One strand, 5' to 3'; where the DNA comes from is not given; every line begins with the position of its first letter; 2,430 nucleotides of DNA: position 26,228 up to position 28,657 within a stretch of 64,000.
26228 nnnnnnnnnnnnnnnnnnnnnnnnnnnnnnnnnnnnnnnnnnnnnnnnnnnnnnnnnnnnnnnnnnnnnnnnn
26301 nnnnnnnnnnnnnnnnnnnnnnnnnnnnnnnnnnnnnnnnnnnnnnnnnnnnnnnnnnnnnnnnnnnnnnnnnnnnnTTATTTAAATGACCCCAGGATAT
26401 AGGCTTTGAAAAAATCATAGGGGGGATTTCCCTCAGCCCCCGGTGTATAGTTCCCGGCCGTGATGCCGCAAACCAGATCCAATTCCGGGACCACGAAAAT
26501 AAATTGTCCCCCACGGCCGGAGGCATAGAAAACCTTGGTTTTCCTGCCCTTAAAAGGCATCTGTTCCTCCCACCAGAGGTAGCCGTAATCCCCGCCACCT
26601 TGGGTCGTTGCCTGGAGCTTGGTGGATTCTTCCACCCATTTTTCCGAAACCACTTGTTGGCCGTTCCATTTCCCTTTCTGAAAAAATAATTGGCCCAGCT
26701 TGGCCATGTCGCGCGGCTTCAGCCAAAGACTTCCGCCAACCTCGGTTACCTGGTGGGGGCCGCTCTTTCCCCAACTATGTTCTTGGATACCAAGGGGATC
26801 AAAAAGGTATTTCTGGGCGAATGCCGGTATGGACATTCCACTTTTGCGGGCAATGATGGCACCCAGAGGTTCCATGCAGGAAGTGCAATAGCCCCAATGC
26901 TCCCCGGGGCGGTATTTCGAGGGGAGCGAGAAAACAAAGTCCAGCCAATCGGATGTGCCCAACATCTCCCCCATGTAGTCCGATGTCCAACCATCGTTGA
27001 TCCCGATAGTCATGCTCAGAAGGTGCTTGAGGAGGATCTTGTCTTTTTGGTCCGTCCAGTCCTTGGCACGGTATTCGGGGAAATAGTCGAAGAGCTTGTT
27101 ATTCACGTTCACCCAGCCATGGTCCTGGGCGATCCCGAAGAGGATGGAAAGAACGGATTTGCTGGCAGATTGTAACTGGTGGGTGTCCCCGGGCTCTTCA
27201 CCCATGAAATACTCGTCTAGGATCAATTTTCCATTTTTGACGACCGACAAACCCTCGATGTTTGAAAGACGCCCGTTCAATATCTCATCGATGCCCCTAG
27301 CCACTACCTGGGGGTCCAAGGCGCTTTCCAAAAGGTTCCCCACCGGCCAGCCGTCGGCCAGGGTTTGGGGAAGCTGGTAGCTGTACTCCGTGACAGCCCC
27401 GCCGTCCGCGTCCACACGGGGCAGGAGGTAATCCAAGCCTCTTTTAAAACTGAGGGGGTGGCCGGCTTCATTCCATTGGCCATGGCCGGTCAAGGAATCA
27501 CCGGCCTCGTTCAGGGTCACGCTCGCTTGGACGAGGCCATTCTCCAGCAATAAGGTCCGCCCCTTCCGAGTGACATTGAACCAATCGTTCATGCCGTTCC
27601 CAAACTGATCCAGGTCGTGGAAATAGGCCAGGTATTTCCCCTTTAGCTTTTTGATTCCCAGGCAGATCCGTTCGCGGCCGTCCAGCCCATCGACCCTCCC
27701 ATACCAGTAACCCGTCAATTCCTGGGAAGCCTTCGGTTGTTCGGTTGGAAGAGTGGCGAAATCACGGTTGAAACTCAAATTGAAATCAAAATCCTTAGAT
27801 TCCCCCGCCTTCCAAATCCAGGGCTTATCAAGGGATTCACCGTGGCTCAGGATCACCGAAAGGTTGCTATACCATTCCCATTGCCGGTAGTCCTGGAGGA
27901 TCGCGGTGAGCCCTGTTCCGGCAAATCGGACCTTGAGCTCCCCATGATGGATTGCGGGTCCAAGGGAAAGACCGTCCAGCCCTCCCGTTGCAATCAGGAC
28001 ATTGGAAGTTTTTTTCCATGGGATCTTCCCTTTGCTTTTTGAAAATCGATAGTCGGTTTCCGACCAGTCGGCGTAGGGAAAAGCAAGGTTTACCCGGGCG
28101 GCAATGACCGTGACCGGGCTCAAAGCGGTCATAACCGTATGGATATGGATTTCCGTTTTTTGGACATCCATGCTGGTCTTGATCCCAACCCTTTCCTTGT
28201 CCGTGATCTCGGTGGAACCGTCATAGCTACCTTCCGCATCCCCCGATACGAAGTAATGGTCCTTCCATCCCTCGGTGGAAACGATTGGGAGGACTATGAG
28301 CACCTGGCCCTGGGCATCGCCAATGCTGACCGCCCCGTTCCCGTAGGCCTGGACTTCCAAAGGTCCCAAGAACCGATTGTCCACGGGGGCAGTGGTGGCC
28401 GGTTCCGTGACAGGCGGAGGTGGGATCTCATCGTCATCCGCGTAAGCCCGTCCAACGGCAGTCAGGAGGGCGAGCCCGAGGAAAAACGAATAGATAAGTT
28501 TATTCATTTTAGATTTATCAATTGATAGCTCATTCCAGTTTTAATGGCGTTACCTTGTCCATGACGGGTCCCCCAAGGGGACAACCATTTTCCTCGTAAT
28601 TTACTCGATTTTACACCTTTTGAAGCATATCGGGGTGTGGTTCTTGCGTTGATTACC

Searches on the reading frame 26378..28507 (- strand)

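Call 68: search_protein_families(library=ncbifam, proteins=[window:26378-28507:-], max_evalue=0.00001)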
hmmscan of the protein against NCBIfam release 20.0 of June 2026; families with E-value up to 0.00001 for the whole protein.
window:26378-28507:- (709 aa): 3 families
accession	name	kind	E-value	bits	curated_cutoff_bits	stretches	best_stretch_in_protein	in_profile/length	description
NF045925.1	3-sucCA_synth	equivalog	2.9e-32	111.8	800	1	407-690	47-316/498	3-succinylated cholic acid synthase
NF000185.2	BlaEC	exception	8.8e-08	31.5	850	1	444-581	77-206/377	BlaEC family class C beta-lactamase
NF012173.1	CMY2-MIR-ACT-EC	exception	6.9e-06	25.1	680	0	444-580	81-209/380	CMY2/MIR/ACT/EC family class C beta-lactamase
